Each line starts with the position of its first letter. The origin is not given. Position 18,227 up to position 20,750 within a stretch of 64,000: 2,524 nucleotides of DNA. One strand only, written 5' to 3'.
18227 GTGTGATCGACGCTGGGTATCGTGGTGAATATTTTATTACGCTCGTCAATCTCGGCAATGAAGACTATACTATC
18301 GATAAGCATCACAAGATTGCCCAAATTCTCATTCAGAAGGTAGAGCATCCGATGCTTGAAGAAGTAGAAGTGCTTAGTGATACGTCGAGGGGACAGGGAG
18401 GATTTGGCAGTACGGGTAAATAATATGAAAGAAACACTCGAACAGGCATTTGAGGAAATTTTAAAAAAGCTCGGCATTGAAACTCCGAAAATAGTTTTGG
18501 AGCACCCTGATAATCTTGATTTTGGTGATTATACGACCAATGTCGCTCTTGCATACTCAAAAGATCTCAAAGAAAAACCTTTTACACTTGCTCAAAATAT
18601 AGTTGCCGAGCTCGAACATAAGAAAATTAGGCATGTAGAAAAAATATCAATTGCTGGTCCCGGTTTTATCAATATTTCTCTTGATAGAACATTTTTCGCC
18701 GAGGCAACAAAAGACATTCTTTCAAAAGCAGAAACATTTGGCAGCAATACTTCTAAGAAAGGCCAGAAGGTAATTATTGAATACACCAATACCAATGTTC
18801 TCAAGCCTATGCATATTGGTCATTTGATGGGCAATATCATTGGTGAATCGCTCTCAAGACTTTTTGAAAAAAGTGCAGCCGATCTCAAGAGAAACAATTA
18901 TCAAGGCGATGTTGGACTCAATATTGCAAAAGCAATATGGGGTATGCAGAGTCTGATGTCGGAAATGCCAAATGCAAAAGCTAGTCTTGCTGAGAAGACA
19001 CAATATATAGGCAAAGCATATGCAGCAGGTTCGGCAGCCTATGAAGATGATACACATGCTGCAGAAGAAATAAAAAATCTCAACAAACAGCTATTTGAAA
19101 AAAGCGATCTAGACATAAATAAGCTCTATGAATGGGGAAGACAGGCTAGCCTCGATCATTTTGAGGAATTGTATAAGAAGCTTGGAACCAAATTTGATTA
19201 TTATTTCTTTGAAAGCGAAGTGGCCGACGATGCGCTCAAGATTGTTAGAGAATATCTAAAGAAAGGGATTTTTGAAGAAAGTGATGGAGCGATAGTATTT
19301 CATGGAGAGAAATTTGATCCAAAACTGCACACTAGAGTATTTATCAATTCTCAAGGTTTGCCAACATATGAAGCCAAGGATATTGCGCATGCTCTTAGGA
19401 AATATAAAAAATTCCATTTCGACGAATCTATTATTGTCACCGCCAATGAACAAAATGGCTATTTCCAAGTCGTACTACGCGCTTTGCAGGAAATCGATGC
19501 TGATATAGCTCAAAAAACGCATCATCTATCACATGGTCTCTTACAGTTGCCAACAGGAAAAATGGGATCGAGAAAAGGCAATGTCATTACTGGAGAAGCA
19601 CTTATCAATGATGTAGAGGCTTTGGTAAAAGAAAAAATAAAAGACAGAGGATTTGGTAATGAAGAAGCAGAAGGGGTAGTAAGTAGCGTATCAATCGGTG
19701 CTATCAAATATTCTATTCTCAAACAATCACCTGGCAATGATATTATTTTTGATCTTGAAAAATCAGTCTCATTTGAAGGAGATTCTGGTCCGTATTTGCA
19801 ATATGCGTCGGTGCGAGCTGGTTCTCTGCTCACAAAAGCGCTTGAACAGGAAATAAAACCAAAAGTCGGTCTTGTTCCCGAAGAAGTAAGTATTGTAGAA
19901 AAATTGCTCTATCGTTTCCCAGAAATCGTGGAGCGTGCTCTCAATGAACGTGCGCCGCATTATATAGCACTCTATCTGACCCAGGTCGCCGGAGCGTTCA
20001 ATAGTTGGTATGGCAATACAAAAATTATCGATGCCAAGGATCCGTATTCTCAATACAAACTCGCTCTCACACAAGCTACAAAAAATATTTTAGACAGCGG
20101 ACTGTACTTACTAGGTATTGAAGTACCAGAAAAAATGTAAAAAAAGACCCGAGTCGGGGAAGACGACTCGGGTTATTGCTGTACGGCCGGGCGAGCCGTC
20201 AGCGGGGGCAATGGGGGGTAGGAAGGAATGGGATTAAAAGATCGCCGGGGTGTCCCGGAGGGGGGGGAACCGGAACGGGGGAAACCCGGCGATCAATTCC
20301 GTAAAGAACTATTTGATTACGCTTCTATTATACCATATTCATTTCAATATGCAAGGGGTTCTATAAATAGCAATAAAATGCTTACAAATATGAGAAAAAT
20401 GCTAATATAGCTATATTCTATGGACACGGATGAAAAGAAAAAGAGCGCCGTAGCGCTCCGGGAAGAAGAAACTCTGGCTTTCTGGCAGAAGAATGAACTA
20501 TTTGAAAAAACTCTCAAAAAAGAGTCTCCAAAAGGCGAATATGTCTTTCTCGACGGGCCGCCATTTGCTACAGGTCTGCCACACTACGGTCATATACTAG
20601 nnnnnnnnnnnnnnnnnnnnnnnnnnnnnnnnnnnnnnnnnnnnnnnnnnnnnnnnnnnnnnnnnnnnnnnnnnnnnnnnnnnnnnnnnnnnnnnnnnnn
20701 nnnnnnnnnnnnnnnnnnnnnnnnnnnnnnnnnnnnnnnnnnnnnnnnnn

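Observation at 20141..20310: GC-rich structured island between argS and ileS: candidate ncRNA or leader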

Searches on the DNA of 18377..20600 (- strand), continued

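Call 69: search_rna_families(source=L035, start=11720, end=11945, threshold=evalue, max_evalue=10, show_alignments=1)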
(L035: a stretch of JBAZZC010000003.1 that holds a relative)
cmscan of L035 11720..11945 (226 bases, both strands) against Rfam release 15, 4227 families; matches with E-value up to 10: 13.
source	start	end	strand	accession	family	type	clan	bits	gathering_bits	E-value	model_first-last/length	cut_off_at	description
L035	11756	11891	+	RF00230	T-box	Cis-reg; leader;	-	45.7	93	2.6e-09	1-219/219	no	T-box leader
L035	11874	11927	+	RF03751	mir-7445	Gene; miRNA;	-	23.1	79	0.062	1-60/60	no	mir-7445 microRNA precursor family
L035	11874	11927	+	RF03697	mir-722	Gene; miRNA;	-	21.6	81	0.056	1-67/67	no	mir-722 microRNA precursor family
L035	11877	11922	+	RF03908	MIR6459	Gene; miRNA;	-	21.2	100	0.021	21-67/87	no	MIR6459 microRNA precursor family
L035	11863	11935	+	RF04174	MIR4208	Gene; miRNA;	-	18.8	140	1.3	1-191/191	no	MIR4208 microRNA precursor family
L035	11868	11931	+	RF03796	mir-5984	Gene; miRNA;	-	18.1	95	0.44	1-74/74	no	mir-5984 microRNA precursor family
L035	11873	11939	+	RF02433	SpF36_sRNA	Gene; sRNA;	-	18.1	48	4.5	1-51/51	no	Streptococcus sRNA SpF36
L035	11875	11924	+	RF03722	MIR4378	Gene; miRNA;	-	16.9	90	1.3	1-91/91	no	MIR4378 microRNA precursor family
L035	11728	11792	+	RF02811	FHbp_thermometer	Cis-reg; thermoregulator;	-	14.8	104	8.9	1-73/73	no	FHbp 5' UTR thermometer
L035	11890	11945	-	RF03480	mir-1284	Gene; miRNA;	-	14.6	80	6.4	37-92/92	5'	mir-1284 microRNA precursor family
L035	11878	11921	+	RF04239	mir-4679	Gene; miRNA;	-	13.9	88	6.8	1-75/75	no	mir-4679 microRNA precursor family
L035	11877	11922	-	RF03908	MIR6459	Gene; miRNA;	-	13.3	100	4.8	21-67/87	no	MIR6459 microRNA precursor family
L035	11874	11926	+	RF04160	MIR868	Gene; miRNA;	-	12.6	200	5.1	1-194/194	no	MIR868 microRNA precursor family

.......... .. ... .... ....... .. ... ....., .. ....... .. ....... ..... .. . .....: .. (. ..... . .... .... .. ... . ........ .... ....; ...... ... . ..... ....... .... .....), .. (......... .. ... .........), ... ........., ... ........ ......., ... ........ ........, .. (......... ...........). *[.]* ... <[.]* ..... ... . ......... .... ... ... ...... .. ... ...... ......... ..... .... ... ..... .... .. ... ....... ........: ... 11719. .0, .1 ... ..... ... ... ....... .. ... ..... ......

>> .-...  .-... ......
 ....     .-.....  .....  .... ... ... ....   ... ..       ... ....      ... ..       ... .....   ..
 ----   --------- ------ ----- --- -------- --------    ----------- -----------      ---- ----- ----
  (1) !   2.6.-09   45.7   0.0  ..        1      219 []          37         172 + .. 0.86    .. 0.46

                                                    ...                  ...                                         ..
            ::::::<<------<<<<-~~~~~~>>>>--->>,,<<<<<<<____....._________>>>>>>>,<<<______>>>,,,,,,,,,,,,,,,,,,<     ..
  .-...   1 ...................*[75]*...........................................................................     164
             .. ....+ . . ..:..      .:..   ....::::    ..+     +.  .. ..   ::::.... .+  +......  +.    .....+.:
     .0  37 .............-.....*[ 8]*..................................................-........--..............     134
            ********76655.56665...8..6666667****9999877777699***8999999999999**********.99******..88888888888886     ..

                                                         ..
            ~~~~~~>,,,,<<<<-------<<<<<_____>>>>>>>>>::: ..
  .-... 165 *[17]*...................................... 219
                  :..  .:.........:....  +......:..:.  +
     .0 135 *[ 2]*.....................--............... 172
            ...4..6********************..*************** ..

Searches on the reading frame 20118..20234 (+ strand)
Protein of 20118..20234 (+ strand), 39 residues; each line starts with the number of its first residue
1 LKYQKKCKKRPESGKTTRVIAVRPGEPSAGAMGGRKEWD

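Call 74: search_protein_families(library=pfam, proteins=[window:20118-20234:+], max_evalue=1)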
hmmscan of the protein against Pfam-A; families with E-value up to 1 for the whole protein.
seq(39 aa): 0 families

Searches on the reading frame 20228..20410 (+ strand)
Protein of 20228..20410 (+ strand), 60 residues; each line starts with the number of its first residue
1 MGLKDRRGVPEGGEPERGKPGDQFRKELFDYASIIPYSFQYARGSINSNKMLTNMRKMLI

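Call 74: search_protein_families(library=pfam, proteins=[window:20228-20407:+], max_evalue=1)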
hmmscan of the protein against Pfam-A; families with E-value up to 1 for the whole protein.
seq(60 aa): 0 families

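Call 79: find_homologous_proteins(query=window:20228-20410:+, max_evalue=10)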
Query window:20228-20410:+ (60 aa): 1 proteins with E <= 10 among 1 candidates.
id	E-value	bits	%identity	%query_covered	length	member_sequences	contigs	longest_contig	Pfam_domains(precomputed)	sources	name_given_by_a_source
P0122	6.6e-33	129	100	100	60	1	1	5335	-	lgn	-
